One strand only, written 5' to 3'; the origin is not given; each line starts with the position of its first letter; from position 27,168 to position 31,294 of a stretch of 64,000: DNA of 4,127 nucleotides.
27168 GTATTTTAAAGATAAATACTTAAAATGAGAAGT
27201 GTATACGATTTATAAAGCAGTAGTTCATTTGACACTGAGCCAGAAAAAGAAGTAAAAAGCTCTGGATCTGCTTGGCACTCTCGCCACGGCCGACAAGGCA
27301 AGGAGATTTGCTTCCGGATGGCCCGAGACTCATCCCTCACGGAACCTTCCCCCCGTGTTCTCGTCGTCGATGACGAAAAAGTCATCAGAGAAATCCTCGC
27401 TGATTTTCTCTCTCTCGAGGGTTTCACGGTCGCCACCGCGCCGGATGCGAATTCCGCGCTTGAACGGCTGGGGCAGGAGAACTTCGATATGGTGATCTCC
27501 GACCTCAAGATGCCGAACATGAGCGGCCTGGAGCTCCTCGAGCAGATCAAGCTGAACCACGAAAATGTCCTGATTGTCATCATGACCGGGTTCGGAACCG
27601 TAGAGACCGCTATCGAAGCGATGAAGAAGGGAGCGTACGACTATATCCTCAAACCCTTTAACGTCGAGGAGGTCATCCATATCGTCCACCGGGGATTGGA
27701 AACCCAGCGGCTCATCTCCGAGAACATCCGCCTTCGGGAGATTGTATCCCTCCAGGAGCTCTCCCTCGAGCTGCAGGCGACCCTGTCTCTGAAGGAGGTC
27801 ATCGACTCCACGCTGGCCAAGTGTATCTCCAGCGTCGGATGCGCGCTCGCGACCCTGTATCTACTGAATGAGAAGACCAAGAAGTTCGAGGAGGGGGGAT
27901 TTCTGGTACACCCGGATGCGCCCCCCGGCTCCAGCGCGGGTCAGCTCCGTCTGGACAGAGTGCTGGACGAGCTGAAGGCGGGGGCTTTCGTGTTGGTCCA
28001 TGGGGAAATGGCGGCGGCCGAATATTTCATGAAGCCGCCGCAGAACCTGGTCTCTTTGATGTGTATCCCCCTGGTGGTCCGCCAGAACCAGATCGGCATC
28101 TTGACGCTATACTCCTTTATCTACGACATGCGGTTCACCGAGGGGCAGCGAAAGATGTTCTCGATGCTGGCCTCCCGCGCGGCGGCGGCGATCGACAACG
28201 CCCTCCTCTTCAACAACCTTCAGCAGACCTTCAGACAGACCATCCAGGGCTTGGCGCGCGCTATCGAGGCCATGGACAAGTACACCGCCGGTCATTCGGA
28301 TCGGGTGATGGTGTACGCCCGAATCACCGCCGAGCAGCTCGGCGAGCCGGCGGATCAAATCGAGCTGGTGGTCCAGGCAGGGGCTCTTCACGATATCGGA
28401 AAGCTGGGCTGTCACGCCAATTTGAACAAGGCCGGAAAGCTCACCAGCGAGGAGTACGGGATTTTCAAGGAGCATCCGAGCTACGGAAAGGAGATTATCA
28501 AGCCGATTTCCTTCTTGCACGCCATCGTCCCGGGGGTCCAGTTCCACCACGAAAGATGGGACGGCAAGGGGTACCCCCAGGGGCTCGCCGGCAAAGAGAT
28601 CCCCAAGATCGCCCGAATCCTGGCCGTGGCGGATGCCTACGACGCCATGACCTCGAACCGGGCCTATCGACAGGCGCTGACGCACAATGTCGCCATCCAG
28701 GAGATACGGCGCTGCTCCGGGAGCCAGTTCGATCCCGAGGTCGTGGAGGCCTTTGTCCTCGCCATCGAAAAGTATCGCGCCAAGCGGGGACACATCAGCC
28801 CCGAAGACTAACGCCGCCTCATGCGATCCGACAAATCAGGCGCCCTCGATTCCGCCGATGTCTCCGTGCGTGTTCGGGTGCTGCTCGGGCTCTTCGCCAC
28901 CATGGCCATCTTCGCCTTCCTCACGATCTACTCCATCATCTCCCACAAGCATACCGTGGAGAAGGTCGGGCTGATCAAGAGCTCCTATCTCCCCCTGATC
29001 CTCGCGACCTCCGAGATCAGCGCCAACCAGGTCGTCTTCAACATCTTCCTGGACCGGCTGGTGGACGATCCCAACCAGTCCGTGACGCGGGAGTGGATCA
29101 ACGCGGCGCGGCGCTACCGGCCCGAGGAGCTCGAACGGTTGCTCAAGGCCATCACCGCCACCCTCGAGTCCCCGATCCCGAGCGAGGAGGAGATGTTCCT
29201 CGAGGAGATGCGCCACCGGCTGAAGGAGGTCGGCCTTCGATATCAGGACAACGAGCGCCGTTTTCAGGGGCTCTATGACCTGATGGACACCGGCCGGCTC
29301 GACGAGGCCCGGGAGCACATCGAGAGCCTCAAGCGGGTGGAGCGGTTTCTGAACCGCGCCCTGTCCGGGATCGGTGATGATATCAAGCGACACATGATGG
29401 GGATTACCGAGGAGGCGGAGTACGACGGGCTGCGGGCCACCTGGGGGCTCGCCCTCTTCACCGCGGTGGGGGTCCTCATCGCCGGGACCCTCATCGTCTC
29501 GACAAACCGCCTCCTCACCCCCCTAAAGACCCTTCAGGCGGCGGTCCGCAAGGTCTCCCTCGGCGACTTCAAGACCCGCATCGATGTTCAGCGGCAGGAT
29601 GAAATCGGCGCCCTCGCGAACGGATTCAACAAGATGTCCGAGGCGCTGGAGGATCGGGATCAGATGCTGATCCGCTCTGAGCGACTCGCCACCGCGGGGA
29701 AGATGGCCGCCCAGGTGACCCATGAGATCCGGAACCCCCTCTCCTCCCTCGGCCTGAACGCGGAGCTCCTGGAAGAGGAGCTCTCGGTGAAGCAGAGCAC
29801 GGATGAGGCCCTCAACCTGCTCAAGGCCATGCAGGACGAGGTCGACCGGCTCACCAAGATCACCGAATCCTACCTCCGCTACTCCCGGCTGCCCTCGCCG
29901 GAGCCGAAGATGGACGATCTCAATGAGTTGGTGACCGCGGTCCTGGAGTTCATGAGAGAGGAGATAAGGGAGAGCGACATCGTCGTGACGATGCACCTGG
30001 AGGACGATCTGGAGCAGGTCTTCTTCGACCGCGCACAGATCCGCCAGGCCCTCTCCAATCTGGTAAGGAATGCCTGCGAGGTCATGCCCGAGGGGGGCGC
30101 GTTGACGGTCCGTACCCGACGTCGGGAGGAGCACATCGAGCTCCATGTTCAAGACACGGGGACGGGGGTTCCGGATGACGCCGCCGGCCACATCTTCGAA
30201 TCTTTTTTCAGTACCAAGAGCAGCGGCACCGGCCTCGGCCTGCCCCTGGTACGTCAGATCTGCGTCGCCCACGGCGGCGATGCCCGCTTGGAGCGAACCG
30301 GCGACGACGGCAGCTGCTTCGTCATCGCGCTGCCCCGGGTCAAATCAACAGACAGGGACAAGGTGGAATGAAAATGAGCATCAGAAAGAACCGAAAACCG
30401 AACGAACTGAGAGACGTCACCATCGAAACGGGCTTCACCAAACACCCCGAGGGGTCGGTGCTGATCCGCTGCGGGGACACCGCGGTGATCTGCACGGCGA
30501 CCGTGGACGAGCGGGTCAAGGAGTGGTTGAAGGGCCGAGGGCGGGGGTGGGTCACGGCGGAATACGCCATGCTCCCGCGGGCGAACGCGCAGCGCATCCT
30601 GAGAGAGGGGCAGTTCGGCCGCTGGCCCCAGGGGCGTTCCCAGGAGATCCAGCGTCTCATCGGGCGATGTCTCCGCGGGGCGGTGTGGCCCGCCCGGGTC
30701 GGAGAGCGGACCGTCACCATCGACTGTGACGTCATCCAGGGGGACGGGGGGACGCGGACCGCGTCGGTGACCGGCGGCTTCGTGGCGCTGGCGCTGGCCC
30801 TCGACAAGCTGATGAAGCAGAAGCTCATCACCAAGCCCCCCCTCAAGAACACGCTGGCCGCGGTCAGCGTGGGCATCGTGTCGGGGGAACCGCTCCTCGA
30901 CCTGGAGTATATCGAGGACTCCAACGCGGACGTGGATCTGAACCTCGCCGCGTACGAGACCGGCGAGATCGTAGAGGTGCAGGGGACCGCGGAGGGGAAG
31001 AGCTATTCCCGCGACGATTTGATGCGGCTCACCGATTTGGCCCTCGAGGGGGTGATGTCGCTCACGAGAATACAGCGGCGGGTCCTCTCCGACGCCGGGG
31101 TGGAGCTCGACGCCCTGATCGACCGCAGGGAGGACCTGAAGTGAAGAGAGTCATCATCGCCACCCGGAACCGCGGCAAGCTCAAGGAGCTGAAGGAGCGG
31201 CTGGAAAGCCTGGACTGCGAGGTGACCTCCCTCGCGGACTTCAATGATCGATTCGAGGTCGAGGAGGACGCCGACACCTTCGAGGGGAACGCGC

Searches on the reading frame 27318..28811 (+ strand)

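Call 51: search_protein_families(library=pfam, proteins=[window:27318-28811:+], max_evalue=0.001)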
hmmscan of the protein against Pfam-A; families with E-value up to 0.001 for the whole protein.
window:27318-28811:+ (497 aa): 6 families
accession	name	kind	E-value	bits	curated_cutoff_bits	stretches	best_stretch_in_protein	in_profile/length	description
PF13487.12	HD_5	-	9.2e-34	117.1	27.2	1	313-475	4-170/170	HD domain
PF00072.30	Response_reg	-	7.2e-32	110.3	30.2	1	14-123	1-110/111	Response regulator receiver domain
PF01966.28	HD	-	1.5e-19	70.8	22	1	324-444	2-116/116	HD domain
PF13185.12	GAF_2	-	3.1e-07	31.1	28.6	1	156-293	2-136/136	GAF domain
PF01590.32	GAF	-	9.4e-07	29.9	22.4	1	158-292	2-133/133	GAF domain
PF13492.12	GAF_3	-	4e-06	27.7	27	1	158-294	2-129/129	GAF domain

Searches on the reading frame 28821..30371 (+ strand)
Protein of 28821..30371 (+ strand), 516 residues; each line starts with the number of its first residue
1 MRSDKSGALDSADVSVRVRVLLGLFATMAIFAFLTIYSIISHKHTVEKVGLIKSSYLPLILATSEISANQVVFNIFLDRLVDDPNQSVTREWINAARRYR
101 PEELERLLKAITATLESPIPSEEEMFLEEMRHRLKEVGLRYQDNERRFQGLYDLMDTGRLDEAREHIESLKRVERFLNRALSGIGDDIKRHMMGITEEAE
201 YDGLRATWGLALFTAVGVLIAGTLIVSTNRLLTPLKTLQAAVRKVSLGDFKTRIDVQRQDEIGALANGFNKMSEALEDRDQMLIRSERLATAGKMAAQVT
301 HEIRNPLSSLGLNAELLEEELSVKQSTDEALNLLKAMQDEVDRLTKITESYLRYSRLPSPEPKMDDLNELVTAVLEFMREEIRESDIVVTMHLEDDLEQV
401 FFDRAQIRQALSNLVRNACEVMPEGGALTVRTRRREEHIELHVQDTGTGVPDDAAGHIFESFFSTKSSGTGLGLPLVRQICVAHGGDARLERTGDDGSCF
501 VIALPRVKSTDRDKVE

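Call 51: search_protein_families(library=pfam, proteins=[window:28821-30371:+], max_evalue=0.001)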
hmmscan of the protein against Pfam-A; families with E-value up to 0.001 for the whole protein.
window:28821-30371:+ (516 aa): 4 families
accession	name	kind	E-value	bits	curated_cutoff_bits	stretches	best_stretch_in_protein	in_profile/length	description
PF02518.31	HATPase_c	-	3e-23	82.8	26.4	1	403-506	2-109/111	Histidine kinase-, DNA gyrase B-, and HSP90-like ATPase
PF00672.30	HAMP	-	2.2e-15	57.1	25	1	228-278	3-53/53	HAMP domain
PF00512.31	HisKA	-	1.1e-13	51.4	26.9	1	293-358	3-64/66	His Kinase A (phospho-acceptor) domain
PF13581.12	HATPase_c_2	-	0.00074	20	27.4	0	410-480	39-108/127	Histidine kinase-like ATPase domain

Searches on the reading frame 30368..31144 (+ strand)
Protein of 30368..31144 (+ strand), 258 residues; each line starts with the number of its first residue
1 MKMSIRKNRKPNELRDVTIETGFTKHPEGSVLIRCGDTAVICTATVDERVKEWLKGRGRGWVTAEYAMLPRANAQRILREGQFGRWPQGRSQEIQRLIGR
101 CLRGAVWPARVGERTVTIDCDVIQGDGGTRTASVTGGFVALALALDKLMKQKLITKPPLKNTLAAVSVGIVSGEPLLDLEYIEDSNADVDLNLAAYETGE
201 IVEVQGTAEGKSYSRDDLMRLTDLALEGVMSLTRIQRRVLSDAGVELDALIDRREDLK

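Call 51: search_protein_families(library=pfam, proteins=[window:30368-31144:+], max_evalue=0.001)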
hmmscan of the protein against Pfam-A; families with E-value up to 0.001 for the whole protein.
window:30368-31144:+ (258 aa): 2 families
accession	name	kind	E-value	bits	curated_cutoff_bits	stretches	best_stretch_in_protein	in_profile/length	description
PF01138.27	RNase_PH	-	8.3e-26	91.4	25.5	1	13-144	1-127/130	3' exoribonuclease family, domain 1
PF03725.20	RNase_PH_C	-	2.3e-12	47.1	20.8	1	164-228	4-67/67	3' exoribonuclease family, domain 2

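Call 52: list_cluster_members(proteins=[P0001, P0121, P0125, window:30368-31144:+, P0004, P0002])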
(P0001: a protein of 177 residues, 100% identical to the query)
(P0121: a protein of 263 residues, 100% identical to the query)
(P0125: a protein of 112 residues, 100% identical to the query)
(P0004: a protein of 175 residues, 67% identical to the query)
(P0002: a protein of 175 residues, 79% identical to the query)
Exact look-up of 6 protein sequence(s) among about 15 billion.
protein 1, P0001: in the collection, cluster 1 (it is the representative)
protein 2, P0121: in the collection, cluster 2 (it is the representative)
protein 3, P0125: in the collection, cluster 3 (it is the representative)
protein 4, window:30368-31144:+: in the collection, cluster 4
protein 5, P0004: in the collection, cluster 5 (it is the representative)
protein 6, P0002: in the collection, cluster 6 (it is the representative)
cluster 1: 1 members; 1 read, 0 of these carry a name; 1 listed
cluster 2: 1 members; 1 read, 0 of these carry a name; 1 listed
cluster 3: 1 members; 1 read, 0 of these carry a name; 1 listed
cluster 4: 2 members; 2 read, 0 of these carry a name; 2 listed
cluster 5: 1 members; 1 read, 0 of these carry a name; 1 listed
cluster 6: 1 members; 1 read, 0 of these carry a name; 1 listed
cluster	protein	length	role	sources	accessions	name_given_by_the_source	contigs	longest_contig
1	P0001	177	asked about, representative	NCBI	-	-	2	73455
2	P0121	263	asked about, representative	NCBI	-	-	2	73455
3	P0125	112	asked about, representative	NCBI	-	-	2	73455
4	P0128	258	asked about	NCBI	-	-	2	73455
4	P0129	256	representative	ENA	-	-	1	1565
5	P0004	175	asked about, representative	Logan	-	-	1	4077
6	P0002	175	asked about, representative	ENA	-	-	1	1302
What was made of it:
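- Tried and rejected: Cluster look-up gave no organism names (call 52), so the taxonomy remains inferred.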
